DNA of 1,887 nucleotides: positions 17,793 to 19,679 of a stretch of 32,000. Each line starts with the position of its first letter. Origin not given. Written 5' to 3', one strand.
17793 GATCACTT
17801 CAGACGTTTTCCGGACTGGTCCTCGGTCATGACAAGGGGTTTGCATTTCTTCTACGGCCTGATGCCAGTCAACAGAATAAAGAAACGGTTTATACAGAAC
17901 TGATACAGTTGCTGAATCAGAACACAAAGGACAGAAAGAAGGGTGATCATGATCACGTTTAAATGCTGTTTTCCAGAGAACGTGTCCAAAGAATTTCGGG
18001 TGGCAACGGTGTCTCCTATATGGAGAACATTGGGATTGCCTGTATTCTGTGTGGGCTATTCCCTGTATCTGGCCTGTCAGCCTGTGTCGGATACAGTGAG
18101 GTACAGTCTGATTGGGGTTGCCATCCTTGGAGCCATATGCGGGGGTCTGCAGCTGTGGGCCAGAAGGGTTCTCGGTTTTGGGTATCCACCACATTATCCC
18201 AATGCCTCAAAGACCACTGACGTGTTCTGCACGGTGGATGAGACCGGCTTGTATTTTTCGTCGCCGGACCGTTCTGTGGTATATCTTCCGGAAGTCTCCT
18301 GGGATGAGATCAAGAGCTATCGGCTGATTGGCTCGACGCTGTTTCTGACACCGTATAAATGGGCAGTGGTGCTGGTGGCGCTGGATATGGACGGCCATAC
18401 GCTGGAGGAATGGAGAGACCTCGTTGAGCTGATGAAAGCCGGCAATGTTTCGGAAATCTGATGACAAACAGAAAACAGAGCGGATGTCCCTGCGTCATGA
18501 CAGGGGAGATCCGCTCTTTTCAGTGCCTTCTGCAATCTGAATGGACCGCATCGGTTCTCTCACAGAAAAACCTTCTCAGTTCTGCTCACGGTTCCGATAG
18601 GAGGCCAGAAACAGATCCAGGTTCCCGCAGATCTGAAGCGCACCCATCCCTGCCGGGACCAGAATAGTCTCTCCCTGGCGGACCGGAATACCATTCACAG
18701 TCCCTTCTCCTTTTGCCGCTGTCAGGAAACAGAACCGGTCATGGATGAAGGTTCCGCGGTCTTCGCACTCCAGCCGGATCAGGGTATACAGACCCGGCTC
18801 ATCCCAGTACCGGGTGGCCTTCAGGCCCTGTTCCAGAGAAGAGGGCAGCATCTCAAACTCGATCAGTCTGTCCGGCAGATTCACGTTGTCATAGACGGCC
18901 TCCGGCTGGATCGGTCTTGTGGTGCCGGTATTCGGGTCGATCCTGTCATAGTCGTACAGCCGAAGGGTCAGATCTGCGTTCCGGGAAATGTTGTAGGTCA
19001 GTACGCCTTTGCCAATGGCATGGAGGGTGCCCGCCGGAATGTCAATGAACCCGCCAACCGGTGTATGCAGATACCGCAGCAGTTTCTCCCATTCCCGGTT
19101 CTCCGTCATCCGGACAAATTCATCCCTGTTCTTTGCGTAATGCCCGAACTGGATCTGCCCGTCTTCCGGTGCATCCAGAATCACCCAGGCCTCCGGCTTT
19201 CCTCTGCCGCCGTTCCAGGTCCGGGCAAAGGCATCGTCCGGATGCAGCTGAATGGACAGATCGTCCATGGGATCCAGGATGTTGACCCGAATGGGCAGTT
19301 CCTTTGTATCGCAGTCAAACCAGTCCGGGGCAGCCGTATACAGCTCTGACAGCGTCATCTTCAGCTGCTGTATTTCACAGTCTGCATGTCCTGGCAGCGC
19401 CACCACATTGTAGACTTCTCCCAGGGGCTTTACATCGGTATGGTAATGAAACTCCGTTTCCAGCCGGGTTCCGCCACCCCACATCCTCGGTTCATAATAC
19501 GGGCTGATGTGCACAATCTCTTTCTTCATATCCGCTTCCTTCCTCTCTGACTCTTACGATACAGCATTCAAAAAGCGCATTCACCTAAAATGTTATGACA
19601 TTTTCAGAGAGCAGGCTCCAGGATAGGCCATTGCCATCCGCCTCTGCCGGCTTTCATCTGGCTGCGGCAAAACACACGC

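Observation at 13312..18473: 5.1-kb low-GC island bounded by a 17-nt direct repeat, with no recombinase and a coherent but unrecognised cargo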

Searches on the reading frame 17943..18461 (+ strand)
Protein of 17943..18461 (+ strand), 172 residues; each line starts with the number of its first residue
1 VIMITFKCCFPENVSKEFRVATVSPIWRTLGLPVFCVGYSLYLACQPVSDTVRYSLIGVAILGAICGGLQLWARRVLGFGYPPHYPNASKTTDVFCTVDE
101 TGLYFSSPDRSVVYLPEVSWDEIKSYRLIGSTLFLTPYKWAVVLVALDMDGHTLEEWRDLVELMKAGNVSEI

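Call 4: search_protein_families(library=pfam, proteins=[window:17943-18461:+], max_evalue=0.1)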
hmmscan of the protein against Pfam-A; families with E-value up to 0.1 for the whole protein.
window:17943-18461:+ (172 aa): 0 families

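Call 19: search_protein_families(library=ncbifam, proteins=[window:17943-18461:+], max_evalue=1)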
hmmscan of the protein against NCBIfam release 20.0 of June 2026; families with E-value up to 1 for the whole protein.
window:17943-18461:+ (172 aa): 0 families

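Call 20: search_protein_families(library=phrogs, proteins=[window:17943-18461:+], max_evalue=0.1)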
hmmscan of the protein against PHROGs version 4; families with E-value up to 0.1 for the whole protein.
window:17943-18461:+ (172 aa): 0 families

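Call 21: search_protein_families(library=padloc, proteins=[window:17943-18461:+], max_evalue=0.1)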
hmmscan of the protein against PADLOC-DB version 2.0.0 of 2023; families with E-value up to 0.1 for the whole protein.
window:17943-18461:+ (172 aa): 0 families

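Call 51: find_homologous_proteins(query=window:17943-18461:+, max_evalue=0.001)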
Query window:17943-18461:+ (172 aa): 7 proteins with E <= 0.001 among 110 candidates.
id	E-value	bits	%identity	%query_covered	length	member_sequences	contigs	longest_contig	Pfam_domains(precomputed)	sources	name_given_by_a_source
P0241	7.9e-111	386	98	99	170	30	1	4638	-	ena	-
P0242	6.5e-91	321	82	99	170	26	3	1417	-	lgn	-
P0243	2.7e-86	306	79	99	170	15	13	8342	-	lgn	-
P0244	9.9e-85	301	77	99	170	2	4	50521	-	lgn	-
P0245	6.8e-81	288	74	99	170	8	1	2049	-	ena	-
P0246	1.4e-77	277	71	99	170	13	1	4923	-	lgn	-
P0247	1.1e-73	265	89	80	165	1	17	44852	-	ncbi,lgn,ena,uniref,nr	ncbi:hypothetical protein [Faecalibaculum rodentium]|uniref:hypothetical protein n=1 Tax=Faecalibacu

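Call 54: find_encoding_contigs(protein=P0244, flank=10000, max_places=4)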
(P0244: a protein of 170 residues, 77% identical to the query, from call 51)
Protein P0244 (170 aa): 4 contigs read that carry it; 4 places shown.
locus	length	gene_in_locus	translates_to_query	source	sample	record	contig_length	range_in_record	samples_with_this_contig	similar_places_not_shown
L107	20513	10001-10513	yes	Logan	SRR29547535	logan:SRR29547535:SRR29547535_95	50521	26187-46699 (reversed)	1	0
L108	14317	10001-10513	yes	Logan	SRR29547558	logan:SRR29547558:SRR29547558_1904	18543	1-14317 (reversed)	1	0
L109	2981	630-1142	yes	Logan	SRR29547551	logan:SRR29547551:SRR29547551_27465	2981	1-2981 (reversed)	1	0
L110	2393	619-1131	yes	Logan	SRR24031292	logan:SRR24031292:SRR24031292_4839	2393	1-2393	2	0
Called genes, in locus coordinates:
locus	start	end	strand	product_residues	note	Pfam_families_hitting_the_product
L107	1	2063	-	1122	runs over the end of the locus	PF18731:HEPN_Swt1, PF04465:DUF499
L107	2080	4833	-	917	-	PF06634:DUF1156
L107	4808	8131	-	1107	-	PF04851:ResIII, PF00176:SNF2-rel_dom, PF00270:DEAD, PF00271:Helicase_C, PF16203:ERCC3_RAD25_C (faint), PF13020:NOV_C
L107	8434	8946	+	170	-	-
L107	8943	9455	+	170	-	-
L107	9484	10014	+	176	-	-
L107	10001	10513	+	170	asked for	-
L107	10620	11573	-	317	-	-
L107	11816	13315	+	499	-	PF00590:TP_methylase, PF02602:HEM4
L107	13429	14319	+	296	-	PF02588:YitT_membrane, PF10035:DUF2179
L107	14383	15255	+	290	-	PF01418:HTH_6, PF01380:SIS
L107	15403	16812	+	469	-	PF02056:Glyco_hydro_4, PF11975:Glyco_hydro_4C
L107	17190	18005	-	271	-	PF00005:ABC_tran, PF02463:SMC_N (faint), PF13304:AAA_21 (faint)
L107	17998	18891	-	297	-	PF01032:FecCD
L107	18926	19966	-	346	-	PF01497:Peripla_BP_2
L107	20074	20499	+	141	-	PF11070:DUF2871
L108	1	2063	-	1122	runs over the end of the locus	PF18731:HEPN_Swt1, PF04465:DUF499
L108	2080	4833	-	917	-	PF06634:DUF1156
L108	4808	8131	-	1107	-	PF04851:ResIII, PF00176:SNF2-rel_dom, PF00270:DEAD, PF00271:Helicase_C, PF16203:ERCC3_RAD25_C (faint), PF13020:NOV_C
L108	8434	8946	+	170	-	-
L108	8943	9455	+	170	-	-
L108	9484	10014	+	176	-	-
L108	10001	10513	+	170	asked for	-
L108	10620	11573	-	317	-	-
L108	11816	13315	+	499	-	PF00590:TP_methylase, PF02602:HEM4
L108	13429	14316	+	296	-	PF02588:YitT_membrane, PF10035:DUF2179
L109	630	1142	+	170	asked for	-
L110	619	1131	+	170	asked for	-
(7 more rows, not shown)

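Call 57: search_protein_families(library=padloc, proteins=[L107:2080-4833:-, L107:4808-8131:-], max_evalue=0.001)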
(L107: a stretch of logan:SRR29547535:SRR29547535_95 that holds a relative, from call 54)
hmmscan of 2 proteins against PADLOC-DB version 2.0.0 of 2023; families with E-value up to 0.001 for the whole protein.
L107:2080-4833:- (917 aa): 11 families
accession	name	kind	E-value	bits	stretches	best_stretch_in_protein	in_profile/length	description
PDLC00660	HmaB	-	0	1195.7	1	3-916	7-965/967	DNA-adenine methylase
PDLC00661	HmaB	-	0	1176.2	1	3-912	6-967/973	DNA-adenine methylase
PDLC03352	MTase_II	-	1.7e-41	140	3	371-552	412-597/1023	Type II methyltransferase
PDLC03233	MTase_II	-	2.1e-37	127.1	2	429-742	398-710/731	Type II methyltransferase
PDLC02189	DUF1156_MTase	-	2.1e-33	113.6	2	438-704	470-705/944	-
PDLC03314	MTase_II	-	1.2e-20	71.2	2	431-681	460-683/944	Type II methyltransferase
PDLC03322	MTase_II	-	1e-06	25.9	1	104-152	56-104/446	Type II methyltransferase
PDLC03367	MTase_II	-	6.7e-05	19.4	1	108-159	37-87/633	Type II methyltransferase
PDLC03224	MTase_II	-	0.00018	18.5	1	102-153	86-134/481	Type II methyltransferase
PDLC03345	MTase_II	-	0.00021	17.7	1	115-156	51-92/581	Type II methyltransferase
PDLC02541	PglX|PglXI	-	0.00032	16.9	0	198-398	225-403/919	PglXI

L107:4808-8131:- (1107 aa): 62 families (the best 25 are shown)
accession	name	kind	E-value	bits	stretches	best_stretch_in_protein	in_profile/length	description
PDLC00659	HmaA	-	0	1162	1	1-1096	1-1171/1176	SNF2 helicase / DEAD-box helicase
PDLC02620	DrmD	-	1.9e-118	394.9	1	97-688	95-681/1060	DrmD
PDLC02621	DrmD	-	2e-101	338.8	1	97-640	117-683/1040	DrmD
PDLC02500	BrxHI|BrxHII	-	4.9e-100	334.5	1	63-724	52-702/933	BrxHI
PDLC02504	BrxHI|BrxHII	-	3.4e-97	324.5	1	82-782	90-779/971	BrxHII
PDLC02572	DrmA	-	1.4e-67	226.5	1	121-597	137-632/1043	DrmA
PDLC02633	DrmD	-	3.6e-65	218.4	1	70-590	92-631/839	DrmD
PDLC02632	DrmD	-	2.5e-64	215.9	1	121-601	142-639/662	DrmD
PDLC02619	DrmD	-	1.9e-60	202.9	2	88-532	19-456/872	DrmD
PDLC02623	DrmD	-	3.9e-58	195.1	3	330-711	410-741/1040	DrmD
PDLC02634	DrmD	-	5.4e-48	161.5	1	94-664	84-661/900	DrmD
PDLC02624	DrmD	-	5.6e-45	152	1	140-596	2-475/652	DrmD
PDLC02840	DpdE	-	9.3e-45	151.3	2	88-284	146-322/1091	DpdE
PDLC02843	DpdE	-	1.2e-39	134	2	75-285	132-318/1091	DpdE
PDLC02853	DpdE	-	1.8e-30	103.7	1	76-593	72-604/985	DpdE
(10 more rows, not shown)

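Call 68: predict_structure(alignment_id=A3)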
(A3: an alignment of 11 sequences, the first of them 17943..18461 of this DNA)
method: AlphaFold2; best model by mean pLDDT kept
length: 172 residues; sequences in the alignment: 11
mean_pLDDT: 76.4   pTM: 0.60
mean pLDDT of the five models: 76.4, 75.9, 75.7, 75.5, 73.5
residues with pLDDT >= 90: 11; 70-90: 108; 50-70: 46; < 50: 7
segments of 3 or more residues with pLDDT < 50: 78-82
pLDDT, mean of each block of 10 residues (from residue 1): 78 61 58 85 89 90 86 59 52 79 78 70 83 77 78 88 87 76
secondary structure, 60 per line:
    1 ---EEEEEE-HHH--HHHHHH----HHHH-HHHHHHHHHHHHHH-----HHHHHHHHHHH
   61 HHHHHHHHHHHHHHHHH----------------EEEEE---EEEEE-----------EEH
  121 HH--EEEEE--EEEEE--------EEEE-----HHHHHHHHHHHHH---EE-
elements in order: E4-9 H16-21 H26-29 H31-44 H50-77 E94-98 E102-106 E125-129 E132-136 E145-148 H154-166

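Call 79: fold_search(model_id=the predicted structure, library=pdb)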
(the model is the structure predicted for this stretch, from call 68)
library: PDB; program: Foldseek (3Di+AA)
matches with E <= 10: 439; with E <= 0.001: 16
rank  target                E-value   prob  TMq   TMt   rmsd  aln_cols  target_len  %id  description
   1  3wa0_B                3.2e-04  1.00  0.31  0.20   5.1        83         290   20  Crystal structure of merlin complexed with DCAF1/VprBP (released 2014-05-28)
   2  3u8z_D                3.2e-04  0.99  0.30  0.23  16.9       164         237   13  human merlin FERM domain (released 2011-11-02)
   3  1h4r_A                3.4e-04  1.00  0.31  0.20  17.6       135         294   17  Crystal Structure of the FERM domain of Merlin, the Neurofibromatosis 2 Tumor Suppressor Protein. (released 2002-01-16)
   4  3u8z_A                3.8e-04  0.99  0.30  0.22  16.9       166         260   15  human merlin FERM domain (released 2011-11-02)
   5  3u8z_C                3.8e-04  0.99  0.30  0.21  18.0       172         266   15  human merlin FERM domain (released 2011-11-02)
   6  3wa0_C                4.3e-04  1.00  0.33  0.21   4.7        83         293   18  Crystal structure of merlin complexed with DCAF1/VprBP (released 2014-05-28)
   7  3wa0_F                4.9e-04  1.00  0.33  0.21   4.8        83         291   18  Crystal structure of merlin complexed with DCAF1/VprBP (released 2014-05-28)
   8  4p7i_A                5.9e-04  1.00  0.31  0.20   5.1        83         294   19  Crystal structure of the Merlin FERM/DCAF1 complex (released 2014-04-09)
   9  1gc6                  6.2e-04  1.00  0.33  0.21  16.8       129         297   16  CRYSTAL STRUCTURE OF THE RADIXIN FERM DOMAIN COMPLEXED WITH INOSITOL-(1,4,5)-TRIPHOSPHATE (released 2000-09-20)
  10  4rma_A                6.2e-04  0.99  0.33  0.21  17.7       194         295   15  Crystal structure of the FERM domain of human ezrin (released 2015-12-09)
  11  4zrk_A                6.6e-04  0.99  0.33  0.21  17.1       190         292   14  Merlin-FERM and Lats1 complex (released 2015-06-17)
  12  3wa0_A                6.6e-04  0.98  0.31  0.20  16.6       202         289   15  Crystal structure of merlin complexed with DCAF1/VprBP (released 2014-05-28)
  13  4zrk_B                7.1e-04  1.00  0.31  0.20   5.2        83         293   19  Merlin-FERM and Lats1 complex (released 2015-06-17)
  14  7edr_A                7.1e-04  0.99  0.34  0.21  17.6       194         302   12  The crystal structure of the FERM and C-terminal domain complex of Drosophila Merlin (released 2021-04-14)
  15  7lwh_A                7.1e-04  0.99  0.33  0.20  17.3       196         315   14  Human neurofibromin 2/merlin residues 1-339 in complex with LATS1 (released 2021-08-11)
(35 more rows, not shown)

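Call 80: search_protein_representatives(alignment_id=A3)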
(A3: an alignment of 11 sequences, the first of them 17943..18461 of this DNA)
Query: 11 sequences, 169 profile positions. Proteins with E-value up to 0.001 (for the whole library): 9; up to 1e-10: 4; up to 1e-30: 2. The best 9 are listed.
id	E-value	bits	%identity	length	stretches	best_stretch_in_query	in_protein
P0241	8.6e-85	299.1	-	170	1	1-169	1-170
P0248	2.4e-47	177.3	-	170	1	1-169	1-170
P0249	5.6e-28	114.2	-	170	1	1-165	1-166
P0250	2.5e-22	95.8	-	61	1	110-169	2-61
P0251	1.5e-07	47.8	-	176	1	41-164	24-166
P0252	6.9e-07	45.6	-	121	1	95-163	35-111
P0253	2.0e-06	44.1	-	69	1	134-169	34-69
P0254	8.8e-06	42.0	-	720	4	54-111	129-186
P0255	5.0e-05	39.5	-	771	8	98-141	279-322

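Call 94: search_protein_families(library=pfam, proteins=[P0248, P0249, P0251, P0252, P0254, P0255], max_evalue=0.1)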
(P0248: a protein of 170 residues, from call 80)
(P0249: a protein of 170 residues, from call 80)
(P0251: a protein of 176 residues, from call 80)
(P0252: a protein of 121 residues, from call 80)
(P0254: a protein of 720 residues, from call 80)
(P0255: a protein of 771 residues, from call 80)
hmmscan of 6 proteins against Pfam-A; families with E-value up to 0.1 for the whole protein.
P0248 (170 aa): 1 family
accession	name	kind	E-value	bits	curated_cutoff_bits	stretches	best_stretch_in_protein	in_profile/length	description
PF11992.13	TgpA_N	-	0.012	15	30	1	21-80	15-73/333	TgpA N-terminal domain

P0249 (170 aa): 0 families

P0251 (176 aa): 1 family
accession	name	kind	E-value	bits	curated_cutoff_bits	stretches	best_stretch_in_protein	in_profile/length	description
PF14317.12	YcxB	-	0.045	13.9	23.3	1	92-117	13-38/61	YcxB-like protein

P0252 (121 aa): 0 families

P0254 (720 aa): 5 families
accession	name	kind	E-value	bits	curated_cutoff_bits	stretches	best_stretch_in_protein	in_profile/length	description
PF01833.30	TIG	-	1.1e-50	170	20.9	7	387-469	1-83/84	IPT/TIG domain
PF20144.5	TIG_SUH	-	4.8e-18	65.5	24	1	39-86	14-57/94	TIG domain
PF09099.16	Qn_am_d_aIII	-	7.7e-07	29.8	22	1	387-455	2-69/82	Quinohemoprotein amine dehydrogenase, alpha subunit domain III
PF23993.1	DUF7311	-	5.8e-05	24.1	27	0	415-482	43-112/150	Domain of unknown function (DUF7311)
PF07550.17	Shr-like_HID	-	0.0014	19.5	22.3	0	417-470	29-81/82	Heme-binding protein Shr-like, Hb-interacting domain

P0255 (771 aa): 7 families
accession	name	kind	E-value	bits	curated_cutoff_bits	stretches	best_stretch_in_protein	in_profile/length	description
PF17963.7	Big_9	-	1.5e-183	596.8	23.6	9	511-598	1-89/89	Bacterial Ig domain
PF17892.7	Cadherin_5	-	7.6e-178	577.7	26.5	9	235-324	2-98/98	Cadherin-like domain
PF17803.7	Cadherin_4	-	1.5e-161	525.6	25.1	8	317-384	1-71/71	Bacterial cadherin-like domain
PF24705.1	DUF7668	-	3.7e-08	34.2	27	0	281-307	31-57/100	Domain of unknown function (DUF7668)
PF09134.16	Invasin_D3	-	3e-07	31.3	33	1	611-689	10-96/98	Invasin, domain 3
PF19076.6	CshA_repeat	-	1.4e-05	26.1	27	0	431-493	24-88/103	Surface adhesin CshA repetitive domain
PF09502.15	HrpB4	-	0.085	13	29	0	663-712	113-161/217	Bacterial type III secretion protein (HrpB4)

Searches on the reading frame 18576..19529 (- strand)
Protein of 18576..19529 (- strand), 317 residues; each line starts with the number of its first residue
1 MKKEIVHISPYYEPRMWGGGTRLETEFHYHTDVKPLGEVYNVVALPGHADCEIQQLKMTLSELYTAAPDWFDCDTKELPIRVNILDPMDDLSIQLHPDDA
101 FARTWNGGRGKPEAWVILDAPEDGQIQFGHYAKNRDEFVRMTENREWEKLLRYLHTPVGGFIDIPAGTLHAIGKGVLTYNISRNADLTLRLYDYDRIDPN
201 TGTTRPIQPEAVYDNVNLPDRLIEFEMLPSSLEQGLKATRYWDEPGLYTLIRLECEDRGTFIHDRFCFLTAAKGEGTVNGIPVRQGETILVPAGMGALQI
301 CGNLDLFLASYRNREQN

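Call 4: search_protein_families(library=pfam, proteins=[window:18576-19529:-], max_evalue=0.1)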
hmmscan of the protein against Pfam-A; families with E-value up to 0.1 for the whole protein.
window:18576-19529:- (317 aa): 2 families
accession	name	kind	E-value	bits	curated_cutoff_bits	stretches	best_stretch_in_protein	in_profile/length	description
PF20511.4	PMI_typeI_cat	-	3.5e-05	24.4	22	1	7-102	3-107/143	Phosphomannose isomerase type I, catalytic domain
PF21621.3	MPI_cupin_dom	-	0.064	13.7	27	0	264-307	28-75/79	Mannose-6-phosphate isomerase, cupin domain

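Call 8: find_encoding_contigs(protein=window:18576-19529:-, flank=10000, max_places=10)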
Protein window:18576-19529:- (317 aa): 23 contigs read that carry it; 4 places shown.
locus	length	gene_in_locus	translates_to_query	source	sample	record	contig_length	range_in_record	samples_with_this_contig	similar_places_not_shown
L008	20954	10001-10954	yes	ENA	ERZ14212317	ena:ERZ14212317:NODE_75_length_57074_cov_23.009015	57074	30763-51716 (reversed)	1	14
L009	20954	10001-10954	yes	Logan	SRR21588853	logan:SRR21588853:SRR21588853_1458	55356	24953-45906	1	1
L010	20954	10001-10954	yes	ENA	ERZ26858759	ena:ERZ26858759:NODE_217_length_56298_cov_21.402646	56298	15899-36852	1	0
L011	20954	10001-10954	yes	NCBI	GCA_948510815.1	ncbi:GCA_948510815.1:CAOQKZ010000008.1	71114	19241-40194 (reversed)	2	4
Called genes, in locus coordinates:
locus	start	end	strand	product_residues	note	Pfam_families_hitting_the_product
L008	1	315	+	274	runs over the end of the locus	PF00005:ABC_tran, PF02463:SMC_N (faint), PF13304:AAA_21 (faint)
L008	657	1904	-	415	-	-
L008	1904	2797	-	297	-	PF00005:ABC_tran, PF13304:AAA_21 (weak)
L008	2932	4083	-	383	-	PF00512:HisKA, PF02518:HATPase_c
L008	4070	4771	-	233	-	PF00072:Response_reg, PF00486:Trans_reg_C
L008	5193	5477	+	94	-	-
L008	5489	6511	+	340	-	PF13274:SocA_Panacea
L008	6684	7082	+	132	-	-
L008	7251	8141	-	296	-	PF02588:YitT_membrane, PF10035:DUF2179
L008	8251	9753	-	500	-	PF00590:TP_methylase, PF02602:HEM4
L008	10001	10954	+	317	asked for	-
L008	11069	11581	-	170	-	-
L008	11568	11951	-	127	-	-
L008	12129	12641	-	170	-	-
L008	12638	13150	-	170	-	-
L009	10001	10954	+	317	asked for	-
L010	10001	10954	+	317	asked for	-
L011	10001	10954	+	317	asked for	-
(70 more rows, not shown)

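Call 19: search_protein_families(library=ncbifam, proteins=[window:18576-19529:-], max_evalue=1)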
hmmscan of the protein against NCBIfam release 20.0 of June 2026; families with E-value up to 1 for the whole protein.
window:18576-19529:- (317 aa): 1 family
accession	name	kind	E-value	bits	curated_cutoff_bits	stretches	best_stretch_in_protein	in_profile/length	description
TIGR00218.1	manA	equivalog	3.5e-19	69.2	116.2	2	111-307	155-356/359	mannose-6-phosphate isomerase, class I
